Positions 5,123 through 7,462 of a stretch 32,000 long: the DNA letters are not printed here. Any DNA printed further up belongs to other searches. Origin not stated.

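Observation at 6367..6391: A family A element is translated inside rps3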

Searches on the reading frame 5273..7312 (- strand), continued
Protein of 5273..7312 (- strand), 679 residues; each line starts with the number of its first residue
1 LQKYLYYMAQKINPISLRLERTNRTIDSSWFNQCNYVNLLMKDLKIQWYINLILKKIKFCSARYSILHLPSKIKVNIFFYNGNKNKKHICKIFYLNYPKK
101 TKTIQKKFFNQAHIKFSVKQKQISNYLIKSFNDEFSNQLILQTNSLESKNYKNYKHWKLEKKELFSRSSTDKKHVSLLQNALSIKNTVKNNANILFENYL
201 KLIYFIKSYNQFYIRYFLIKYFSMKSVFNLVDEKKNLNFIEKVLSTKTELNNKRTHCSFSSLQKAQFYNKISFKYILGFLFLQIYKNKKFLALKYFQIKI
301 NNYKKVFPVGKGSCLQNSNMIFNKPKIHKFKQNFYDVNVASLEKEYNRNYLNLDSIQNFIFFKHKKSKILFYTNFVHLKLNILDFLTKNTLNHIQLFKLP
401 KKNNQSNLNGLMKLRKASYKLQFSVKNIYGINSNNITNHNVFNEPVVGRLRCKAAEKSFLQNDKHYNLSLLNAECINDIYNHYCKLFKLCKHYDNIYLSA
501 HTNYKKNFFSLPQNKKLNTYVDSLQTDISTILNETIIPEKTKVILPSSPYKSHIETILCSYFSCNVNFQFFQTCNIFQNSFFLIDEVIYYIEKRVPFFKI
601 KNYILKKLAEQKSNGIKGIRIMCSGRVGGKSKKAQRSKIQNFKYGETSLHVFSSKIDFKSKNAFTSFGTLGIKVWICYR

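Call 56: search_solved_structures(query=window:5273-7291:-, max_evalue=0.01, show_alignments=1)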
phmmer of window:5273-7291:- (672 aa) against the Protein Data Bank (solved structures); distinct sequences matched with E-value up to 0.01: 54.
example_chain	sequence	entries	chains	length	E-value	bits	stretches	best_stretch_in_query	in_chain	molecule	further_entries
6xyw_Bb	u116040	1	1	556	2.8e-17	66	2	565-671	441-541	Ribosomal protein S3, mitochondrial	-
9gyt_B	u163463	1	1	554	1.5e-15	60.4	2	564-671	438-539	Small ribosomal subunit protein uS3m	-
9evs_B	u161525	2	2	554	2.7e-15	59.5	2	564-671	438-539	Small ribosomal subunit protein uS3m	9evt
9i5v_k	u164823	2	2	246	1e-13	54.3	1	598-670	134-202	Small ribosomal subunit protein uS3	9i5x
9fy1_c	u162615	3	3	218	3.4e-13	52.5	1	573-669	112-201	Small ribosomal subunit protein uS3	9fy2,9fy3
8qcq_c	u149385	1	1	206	3.7e-13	52.4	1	573-669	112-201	Small ribosomal subunit protein uS3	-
3j9w_AC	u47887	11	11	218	4.7e-13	52.1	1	573-669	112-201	30S ribosomal protein uS3 | 30S ribosomal protein S3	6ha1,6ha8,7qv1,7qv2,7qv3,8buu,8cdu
7o5b_C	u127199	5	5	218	4.7e-13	52.1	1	573-669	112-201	30S ribosomal protein S3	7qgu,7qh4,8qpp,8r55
5li0_c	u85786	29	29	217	1.1e-12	50.9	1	574-669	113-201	30S ribosomal protein S3 | Small ribosomal subunit protein uS3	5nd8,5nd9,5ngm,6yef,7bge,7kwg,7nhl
6htq_c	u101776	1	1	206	1.2e-12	50.8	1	573-669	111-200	30S ribosomal protein S3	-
5njt_C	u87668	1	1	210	1.3e-12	50.7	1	573-669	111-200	30S ribosomal protein S3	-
5tcu_SB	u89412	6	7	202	2.7e-12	49.6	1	574-669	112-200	30S ribosomal protein S3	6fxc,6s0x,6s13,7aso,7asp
6v39_c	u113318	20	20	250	4e-12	49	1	578-669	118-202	30S ribosomal protein S3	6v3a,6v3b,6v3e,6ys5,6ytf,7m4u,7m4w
7nhn_d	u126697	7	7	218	8.2e-12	48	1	577-669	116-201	30S ribosomal protein S3 | Small ribosomal subunit protein uS3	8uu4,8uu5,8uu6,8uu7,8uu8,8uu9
8crx_G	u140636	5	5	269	4.9e-11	45.4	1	604-669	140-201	30S ribosomal protein S3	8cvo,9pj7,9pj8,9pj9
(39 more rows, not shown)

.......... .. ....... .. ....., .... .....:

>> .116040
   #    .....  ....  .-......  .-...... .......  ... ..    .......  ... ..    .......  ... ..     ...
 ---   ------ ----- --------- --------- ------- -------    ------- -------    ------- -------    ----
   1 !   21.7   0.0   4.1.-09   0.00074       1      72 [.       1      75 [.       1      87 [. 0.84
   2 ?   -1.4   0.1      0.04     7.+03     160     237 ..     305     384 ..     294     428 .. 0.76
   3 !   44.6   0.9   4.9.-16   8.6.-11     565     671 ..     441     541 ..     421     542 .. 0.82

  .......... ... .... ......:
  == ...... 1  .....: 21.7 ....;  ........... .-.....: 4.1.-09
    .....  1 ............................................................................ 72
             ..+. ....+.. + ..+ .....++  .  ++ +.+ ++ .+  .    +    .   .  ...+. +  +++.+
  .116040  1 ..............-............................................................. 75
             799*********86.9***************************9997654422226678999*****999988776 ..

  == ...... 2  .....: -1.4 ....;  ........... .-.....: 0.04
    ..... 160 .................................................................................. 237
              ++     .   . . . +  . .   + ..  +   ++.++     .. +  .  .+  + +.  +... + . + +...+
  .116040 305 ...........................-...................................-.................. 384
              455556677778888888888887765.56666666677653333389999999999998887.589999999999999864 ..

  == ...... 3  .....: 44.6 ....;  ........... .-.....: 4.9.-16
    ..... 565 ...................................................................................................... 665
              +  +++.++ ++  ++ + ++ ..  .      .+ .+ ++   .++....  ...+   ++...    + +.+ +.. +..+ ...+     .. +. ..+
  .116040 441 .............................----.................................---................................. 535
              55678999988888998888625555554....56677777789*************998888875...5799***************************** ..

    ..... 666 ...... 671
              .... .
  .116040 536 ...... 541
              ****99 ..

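Call 57: search_protein_families(library=ncbifam, proteins=[window:5273-7291:-], max_evalue=1)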
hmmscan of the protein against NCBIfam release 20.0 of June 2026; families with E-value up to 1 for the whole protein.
window:5273-7291:- (672 aa): 2 families
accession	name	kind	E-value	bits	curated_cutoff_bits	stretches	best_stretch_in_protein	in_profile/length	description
TIGR01009.1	rpsC_bact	equivalog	1.3e-22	80.6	114.5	2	570-670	111-204/212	30S ribosomal protein S3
NF003219.0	PRK04191.1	equivalog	0.01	15.2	147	1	583-669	102-182/229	30S ribosomal protein S3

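Call 76: predict_structure(alignment_id=A1)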
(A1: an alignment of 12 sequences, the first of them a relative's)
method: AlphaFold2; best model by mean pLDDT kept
length: 672 residues; sequences in the alignment: 12
mean_pLDDT: 32.6   pTM: 0.23
mean pLDDT of the five models: 32.6, 29.4, 29.3, 28.8, 28.5
residues with pLDDT >= 90: 0; 70-90: 0; 50-70: 62; < 50: 610
segments of 3 or more residues with pLDDT < 50: 1-562, 618-632, 634-662
pLDDT, mean of each block of 10 residues (from residue 1): 27 29 32 35 39 30 35 38 34 32 31 34 35 32 33 26 26 31 31 32 34 29 28 28 26 27 29 34 31 29 28 25 23 24 24 25 29 33 29 23 23 24 28 26 25 25 27 33 30 31 29 29 28 26 28 27 49 57 56 62 56 53 43 44 31 37 52 53
secondary structure, 60 per line:
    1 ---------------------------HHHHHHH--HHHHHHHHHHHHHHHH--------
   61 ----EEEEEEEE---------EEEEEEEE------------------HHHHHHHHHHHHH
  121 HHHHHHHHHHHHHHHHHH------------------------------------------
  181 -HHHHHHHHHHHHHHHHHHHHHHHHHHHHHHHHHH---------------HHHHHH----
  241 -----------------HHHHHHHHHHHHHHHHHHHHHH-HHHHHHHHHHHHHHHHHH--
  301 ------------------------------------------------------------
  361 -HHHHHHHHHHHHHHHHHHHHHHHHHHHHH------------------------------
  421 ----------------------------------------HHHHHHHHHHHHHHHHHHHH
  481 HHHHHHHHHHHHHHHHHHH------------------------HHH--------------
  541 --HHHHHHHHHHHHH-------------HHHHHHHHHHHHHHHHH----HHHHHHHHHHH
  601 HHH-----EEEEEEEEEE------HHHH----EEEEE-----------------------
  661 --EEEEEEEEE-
elements in order: H28-34 H37-52 E65-72 E82-89 H108-138 H182-215 H231-236 H258-279 H281-298 H362-390 H461-499 H543-555 H569-585 H590-603 E609-618 H625-628 E633-637 E663-671
